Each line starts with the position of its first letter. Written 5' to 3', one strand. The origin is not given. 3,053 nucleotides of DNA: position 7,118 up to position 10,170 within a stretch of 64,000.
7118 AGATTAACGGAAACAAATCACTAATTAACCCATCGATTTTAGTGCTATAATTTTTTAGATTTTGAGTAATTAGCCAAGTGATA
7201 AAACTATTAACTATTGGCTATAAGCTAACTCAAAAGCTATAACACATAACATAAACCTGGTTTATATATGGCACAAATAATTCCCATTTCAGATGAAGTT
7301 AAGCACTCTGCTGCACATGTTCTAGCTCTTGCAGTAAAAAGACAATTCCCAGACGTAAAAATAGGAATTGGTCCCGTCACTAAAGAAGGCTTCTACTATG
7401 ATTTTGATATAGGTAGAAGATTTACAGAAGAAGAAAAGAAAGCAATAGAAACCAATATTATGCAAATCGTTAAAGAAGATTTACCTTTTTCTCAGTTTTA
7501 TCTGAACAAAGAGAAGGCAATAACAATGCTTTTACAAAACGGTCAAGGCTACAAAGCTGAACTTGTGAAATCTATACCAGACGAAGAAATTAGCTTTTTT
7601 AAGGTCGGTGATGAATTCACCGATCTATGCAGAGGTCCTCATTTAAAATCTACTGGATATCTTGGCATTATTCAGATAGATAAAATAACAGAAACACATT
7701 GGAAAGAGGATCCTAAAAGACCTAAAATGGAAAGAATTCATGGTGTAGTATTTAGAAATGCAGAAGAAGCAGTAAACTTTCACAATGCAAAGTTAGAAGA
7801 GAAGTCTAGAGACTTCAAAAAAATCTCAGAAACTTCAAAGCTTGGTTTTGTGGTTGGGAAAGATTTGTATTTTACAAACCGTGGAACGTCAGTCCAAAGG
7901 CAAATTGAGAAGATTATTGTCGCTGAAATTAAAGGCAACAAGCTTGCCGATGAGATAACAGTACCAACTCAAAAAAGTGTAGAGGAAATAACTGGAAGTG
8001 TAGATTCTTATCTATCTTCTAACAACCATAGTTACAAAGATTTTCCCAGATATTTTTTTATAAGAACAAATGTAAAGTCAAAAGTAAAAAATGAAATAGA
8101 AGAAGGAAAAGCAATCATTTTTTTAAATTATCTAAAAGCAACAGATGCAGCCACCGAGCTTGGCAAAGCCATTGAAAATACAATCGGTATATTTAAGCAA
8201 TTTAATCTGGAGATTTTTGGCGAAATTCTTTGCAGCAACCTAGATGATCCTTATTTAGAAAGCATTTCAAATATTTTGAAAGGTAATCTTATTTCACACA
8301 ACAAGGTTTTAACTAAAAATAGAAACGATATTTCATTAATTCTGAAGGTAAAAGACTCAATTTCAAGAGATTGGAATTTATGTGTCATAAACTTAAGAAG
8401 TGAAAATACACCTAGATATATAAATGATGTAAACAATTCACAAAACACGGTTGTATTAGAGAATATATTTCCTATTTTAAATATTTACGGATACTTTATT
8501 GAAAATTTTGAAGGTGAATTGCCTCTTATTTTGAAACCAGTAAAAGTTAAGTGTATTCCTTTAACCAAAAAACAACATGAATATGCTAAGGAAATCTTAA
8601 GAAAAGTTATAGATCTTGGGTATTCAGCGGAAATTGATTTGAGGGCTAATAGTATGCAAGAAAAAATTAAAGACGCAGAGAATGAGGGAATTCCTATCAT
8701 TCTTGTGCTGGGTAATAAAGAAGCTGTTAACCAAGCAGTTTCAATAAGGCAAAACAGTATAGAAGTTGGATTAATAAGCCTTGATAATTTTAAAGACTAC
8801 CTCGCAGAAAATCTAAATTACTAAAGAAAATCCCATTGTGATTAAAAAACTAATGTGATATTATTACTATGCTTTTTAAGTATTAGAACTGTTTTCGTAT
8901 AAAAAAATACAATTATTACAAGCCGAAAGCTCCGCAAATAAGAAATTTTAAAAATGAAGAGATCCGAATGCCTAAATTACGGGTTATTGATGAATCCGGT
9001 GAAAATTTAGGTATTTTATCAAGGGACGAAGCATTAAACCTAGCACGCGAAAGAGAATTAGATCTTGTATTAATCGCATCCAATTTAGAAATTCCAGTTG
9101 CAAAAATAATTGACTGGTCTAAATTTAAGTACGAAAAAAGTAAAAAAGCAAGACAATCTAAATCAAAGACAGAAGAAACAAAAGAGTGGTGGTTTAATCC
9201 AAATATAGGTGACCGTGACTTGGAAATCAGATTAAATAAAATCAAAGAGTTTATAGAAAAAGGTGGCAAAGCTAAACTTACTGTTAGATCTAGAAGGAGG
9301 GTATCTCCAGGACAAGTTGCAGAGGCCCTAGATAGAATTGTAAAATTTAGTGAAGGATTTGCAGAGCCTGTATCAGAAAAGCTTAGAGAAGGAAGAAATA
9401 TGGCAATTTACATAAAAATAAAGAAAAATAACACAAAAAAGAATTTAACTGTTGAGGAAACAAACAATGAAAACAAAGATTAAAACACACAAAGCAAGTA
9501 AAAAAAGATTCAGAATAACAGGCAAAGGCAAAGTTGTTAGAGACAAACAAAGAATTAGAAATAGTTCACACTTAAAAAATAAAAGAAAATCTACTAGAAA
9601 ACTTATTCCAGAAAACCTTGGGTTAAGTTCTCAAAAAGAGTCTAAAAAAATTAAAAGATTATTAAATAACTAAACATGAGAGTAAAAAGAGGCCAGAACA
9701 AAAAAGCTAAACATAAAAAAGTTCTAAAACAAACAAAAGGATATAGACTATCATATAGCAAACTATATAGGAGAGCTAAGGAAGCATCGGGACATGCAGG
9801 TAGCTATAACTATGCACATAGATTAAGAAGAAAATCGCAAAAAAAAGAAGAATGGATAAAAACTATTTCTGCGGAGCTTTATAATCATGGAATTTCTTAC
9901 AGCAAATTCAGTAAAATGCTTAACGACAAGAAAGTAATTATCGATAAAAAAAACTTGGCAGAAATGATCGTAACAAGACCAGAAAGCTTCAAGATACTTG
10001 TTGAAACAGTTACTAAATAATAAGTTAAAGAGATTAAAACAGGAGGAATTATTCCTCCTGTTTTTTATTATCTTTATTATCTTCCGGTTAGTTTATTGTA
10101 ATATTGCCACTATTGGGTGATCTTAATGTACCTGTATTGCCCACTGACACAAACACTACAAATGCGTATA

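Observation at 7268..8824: ThrRS homologue at the canonical thrS-infC-rpmI-rplT locus with intact editing and anticodon domains but an apparently degenerate catalytic core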

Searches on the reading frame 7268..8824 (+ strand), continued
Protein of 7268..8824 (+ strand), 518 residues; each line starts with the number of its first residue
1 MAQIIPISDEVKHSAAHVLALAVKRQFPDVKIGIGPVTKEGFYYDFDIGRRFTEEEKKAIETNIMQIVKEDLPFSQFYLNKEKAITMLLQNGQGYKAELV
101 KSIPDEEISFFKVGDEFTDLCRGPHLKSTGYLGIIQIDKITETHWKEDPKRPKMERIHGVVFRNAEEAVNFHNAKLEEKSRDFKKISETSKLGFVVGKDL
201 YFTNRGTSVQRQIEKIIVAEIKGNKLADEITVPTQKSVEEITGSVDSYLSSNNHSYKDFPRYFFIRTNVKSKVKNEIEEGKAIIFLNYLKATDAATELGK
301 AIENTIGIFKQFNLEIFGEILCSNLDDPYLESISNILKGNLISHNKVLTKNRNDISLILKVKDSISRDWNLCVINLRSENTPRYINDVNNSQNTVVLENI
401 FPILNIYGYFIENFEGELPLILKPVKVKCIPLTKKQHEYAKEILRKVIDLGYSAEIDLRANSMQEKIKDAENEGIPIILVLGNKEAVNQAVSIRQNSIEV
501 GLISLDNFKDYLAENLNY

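Call 65: find_encoding_contigs(protein=P0097, flank=8000, max_places=3)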
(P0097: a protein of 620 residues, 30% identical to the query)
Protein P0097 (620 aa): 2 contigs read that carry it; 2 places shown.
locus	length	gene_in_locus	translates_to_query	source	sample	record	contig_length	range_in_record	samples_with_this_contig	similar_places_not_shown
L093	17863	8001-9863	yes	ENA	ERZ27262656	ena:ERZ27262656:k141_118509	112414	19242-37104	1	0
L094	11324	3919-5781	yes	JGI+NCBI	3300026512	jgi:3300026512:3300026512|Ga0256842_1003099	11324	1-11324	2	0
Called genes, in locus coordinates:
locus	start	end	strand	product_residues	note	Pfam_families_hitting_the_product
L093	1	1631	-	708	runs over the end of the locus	PF02743:dCache_1 (weak), PF17201:Cache_3-Cache_2, PF17202:sCache_3_3, PF08269:dCache_2, PF17200:sCache_2, PF00990:GGDEF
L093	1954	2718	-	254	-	PF01026:TatD_DNase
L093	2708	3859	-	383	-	PF02749:QRPTase_N, PF01729:QRPTase_C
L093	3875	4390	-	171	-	PF00857:Isochorismatase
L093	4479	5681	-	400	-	PF01960:ArgJ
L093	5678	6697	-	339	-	PF01118:Semialdhyde_dh, PF22698:Semialdhyde_dhC_1, PF02774:Semialdhyde_dhC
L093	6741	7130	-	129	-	PF00380:Ribosomal_S9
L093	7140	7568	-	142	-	PF00572:Ribosomal_L13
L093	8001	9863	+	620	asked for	PF07973:tRNA_SAD, PF00587:tRNA-synt_2b, PF03129:HGTP_anticodon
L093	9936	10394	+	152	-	PF05198:IF3_N, PF00707:IF3_C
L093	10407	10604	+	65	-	PF01632:Ribosomal_L35p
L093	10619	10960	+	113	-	PF00453:Ribosomal_L20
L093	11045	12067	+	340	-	PF02912:Phe_tRNA-synt_N, PF01409:tRNA-synt_2d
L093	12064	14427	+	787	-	PF03483:B3_4, PF03484:B5, PF17759:tRNA_synthFbeta, PF03147:FDX-ACB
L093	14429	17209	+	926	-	PF00133:tRNA-synt_1, PF09334:tRNA-synt_1g, PF01406:tRNA-synt_1e (weak), PF01921:tRNA-synt_1f (weak), PF09334:tRNA-synt_1g (weak), PF08264:Anticodon_1, PF06827:zf-FPG_IleRS (weak)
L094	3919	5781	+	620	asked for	PF07973:tRNA_SAD, PF00587:tRNA-synt_2b, PF03129:HGTP_anticodon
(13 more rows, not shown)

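Call 66: find_encoding_contigs(protein=P0024, flank=8000, max_places=3)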
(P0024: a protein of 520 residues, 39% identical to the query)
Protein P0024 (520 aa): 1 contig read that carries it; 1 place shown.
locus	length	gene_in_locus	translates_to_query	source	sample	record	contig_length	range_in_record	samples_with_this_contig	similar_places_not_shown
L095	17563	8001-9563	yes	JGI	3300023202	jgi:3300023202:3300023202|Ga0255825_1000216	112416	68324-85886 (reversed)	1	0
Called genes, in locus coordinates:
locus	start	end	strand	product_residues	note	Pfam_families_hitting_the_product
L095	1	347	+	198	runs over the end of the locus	-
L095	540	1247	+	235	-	-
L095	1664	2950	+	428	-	PF00275:EPSP_synthase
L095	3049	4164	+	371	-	PF01565:FAD_binding_4, PF02873:MurB_C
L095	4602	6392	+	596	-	PF02518:HATPase_c (weak), PF13589:HATPase_c_3, PF01119:DNA_mis_repair, PF08676:MutL_C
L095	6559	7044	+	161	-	PF02643:DUF192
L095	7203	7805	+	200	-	PF00574:CLP_protease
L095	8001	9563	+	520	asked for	PF07973:tRNA_SAD, PF03129:HGTP_anticodon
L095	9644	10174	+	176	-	PF05198:IF3_N, PF00707:IF3_C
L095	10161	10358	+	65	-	-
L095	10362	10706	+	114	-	PF00453:Ribosomal_L20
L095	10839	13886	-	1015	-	PF00912:Transgly, PF00905:Transpeptidase, PF17957:Big_7 (faint)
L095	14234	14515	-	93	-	-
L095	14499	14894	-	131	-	-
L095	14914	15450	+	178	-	PF00857:Isochorismatase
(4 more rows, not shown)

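Call 69: search_protein_families(library=pfam, alignment_id=A2, max_evalue=0.01)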
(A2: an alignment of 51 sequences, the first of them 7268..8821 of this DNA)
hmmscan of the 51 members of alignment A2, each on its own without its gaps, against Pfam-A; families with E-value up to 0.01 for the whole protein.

A. member 1, window:7268-8821:+ (518 aa): 2 families
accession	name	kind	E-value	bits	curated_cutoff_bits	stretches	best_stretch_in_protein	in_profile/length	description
PF03129.25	HGTP_anticodon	-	9.8e-15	54.9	21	1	427-514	2-93/94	Anticodon binding domain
PF07973.19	tRNA_SAD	-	8.1e-09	35.8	24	1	110-157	3-43/44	Threonyl and Alanyl tRNA synthetase second additional domain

B. families by the number of members that match (of 51 scanned): 7 families
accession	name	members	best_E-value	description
PF03129.25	HGTP_anticodon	51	1e-23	Anticodon binding domain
PF07973.19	tRNA_SAD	51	3.8e-15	Threonyl and Alanyl tRNA synthetase second additional domain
PF18017.8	SAM_4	1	0.0024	SAM domain (Sterile alpha motif)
PF16123.11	HAGH_C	1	0.0065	Hydroxyacylglutathione hydrolase C-terminus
PF18127.6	NAMPT_N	1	0.007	Nicotinamide phosphoribosyltransferase, N-terminal domain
PF21461.3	HL_N-beta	1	0.0082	Hyaluronate lyase, N-terminal beta-sheet domain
PF17353.8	DUF5381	1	0.0083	Family of unknown function (DUF5381)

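Call 70: list_cluster_members(proteins=[P0244, P0247, P0263, P0264, P0265, P0268, P0269, P0275, P0284, P0289])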
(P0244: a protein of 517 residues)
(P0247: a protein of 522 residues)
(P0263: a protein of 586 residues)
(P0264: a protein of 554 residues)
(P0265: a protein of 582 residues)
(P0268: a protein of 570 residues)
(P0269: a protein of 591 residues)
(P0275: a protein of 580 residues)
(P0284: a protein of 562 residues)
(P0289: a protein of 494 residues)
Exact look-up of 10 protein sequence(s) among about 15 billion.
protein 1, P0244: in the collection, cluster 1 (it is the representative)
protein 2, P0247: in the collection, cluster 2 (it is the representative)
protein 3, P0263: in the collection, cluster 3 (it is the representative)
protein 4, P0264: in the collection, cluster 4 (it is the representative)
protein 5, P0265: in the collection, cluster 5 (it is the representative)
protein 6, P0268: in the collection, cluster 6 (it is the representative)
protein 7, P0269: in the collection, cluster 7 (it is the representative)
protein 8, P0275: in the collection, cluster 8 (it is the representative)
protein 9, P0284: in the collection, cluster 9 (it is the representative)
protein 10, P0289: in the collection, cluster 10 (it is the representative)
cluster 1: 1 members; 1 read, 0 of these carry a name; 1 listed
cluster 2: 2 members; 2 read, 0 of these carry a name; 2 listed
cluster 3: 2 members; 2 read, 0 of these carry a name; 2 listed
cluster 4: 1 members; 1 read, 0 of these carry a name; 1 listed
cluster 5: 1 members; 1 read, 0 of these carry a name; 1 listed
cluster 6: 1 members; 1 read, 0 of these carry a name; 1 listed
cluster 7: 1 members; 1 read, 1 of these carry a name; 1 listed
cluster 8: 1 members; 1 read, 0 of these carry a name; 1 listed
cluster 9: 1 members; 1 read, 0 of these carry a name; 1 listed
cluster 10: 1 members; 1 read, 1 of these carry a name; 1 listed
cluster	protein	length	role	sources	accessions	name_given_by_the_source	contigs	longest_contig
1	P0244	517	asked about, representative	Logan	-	-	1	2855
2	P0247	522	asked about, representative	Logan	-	-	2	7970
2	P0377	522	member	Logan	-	-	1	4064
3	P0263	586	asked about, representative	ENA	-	-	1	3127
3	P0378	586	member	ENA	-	-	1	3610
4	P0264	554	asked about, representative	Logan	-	-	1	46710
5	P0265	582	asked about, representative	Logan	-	-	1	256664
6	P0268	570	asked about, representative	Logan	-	-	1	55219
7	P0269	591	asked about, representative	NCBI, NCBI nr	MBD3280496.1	threonine--tRNA ligase [Candidatus Dojkabacteria bacterium]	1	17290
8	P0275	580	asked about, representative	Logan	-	-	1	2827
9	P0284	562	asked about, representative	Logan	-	-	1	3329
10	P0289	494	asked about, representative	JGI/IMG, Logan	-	hypothetical protein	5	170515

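Call 77: find_encoding_contigs(protein=P0120, flank=10000, max_places=2)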
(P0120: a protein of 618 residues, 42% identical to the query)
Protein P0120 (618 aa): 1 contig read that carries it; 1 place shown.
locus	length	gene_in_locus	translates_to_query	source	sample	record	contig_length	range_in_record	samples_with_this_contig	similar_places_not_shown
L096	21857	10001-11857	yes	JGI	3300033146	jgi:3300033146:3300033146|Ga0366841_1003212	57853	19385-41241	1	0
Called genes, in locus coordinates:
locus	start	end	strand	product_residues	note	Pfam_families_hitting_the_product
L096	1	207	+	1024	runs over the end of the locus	-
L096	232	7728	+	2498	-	PF02210:Laminin_G_2 (faint), PF13385:Laminin_G_3, PF00354:Pentaxin (faint), PF13385:Laminin_G_3, PF21722:Gly_rich_2, PF13385:Laminin_G_3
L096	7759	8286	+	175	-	PF00588:SpoU_methylase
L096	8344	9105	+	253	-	PF03602:Cons_hypoth95, PF05175:MTS (weak)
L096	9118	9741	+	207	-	-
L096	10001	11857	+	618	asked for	PF07973:tRNA_SAD, PF00587:tRNA-synt_2b, PF03129:HGTP_anticodon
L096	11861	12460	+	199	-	PF05198:IF3_N, PF00707:IF3_C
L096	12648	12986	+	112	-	PF00453:Ribosomal_L20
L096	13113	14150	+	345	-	PF02912:Phe_tRNA-synt_N, PF01409:tRNA-synt_2d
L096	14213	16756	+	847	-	PF01588:tRNA_bind, PF03483:B3_4, PF03484:B5, PF17759:tRNA_synthFbeta, PF03147:FDX-ACB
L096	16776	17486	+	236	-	PF01411:tRNA-synt_2c, PF07973:tRNA_SAD (weak)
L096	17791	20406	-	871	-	-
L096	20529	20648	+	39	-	-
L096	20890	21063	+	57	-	-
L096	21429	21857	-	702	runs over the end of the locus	PF00009:GTP_EFTU, PF22042:EF-G_D2, PF03144:GTP_EFTU_D2, PF14492:EFG_III, PF03764:EFG_IV, PF00679:EFG_C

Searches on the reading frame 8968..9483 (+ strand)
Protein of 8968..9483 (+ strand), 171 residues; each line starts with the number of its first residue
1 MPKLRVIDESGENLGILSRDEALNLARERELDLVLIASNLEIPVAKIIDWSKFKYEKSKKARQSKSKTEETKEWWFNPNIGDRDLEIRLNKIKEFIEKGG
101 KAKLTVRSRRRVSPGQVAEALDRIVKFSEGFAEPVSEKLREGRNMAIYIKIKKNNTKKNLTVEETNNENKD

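Call 3: search_protein_families(library=pfam, proteins=[window:8968-9483:+], max_evalue=1)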
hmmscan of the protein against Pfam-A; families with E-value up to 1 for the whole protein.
window:8968-9483:+ (171 aa): 2 families
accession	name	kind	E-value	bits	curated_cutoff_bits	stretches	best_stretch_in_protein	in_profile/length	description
PF05198.21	IF3_N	-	2.3e-23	82.6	26.9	1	2-63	8-69/70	Translation initiation factor IF-3, N-terminal domain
PF00707.27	IF3_C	-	8.9e-12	45.2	34.8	1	70-150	2-84/86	Translation initiation factor IF-3, C-terminal domain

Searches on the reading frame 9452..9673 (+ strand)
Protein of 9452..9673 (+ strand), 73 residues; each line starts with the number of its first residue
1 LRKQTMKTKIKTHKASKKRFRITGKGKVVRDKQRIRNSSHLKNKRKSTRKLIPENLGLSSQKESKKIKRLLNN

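Call 3: search_protein_families(library=pfam, proteins=[window:9452-9673:+], max_evalue=1)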
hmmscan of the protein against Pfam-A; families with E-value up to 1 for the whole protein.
window:9452-9673:+ (73 aa): 2 families
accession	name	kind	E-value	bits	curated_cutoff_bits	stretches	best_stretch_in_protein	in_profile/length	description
PF01632.24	Ribosomal_L35p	-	4e-09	37.2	28.9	1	9-71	2-61/61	Ribosomal protein L35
PF10302.15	Dsc3_N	-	0.29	12.1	25.4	1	4-50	31-72/102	DSC E3 ubiquitin ligase complex subunit 3, ubiquitin-like domain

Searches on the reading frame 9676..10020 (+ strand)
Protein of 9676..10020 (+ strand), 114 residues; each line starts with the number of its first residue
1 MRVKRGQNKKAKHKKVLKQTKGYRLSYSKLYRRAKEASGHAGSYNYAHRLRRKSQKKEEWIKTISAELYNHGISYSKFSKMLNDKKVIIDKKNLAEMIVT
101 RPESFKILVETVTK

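Call 3: search_protein_families(library=pfam, proteins=[window:9676-10020:+], max_evalue=1)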
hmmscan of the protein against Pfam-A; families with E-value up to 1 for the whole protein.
window:9676-10020:+ (114 aa): 4 families
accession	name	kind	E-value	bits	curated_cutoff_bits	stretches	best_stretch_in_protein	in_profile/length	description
PF00453.23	Ribosomal_L20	-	1.8e-26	92.8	30.8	1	2-107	1-106/107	Ribosomal protein L20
PF22316.2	ABhydrolase-like_N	-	0.0086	16.4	27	1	18-79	13-75/106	A/B hydrolase-like, N-terminal domain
PF20075.5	DUF6471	-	0.03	14.6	26.8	1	63-98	8-43/65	Domain of unknown function (DUF6471)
PF00589.27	Phage_integrase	-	0.053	13.7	27.1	1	7-83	87-155/172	Phage integrase family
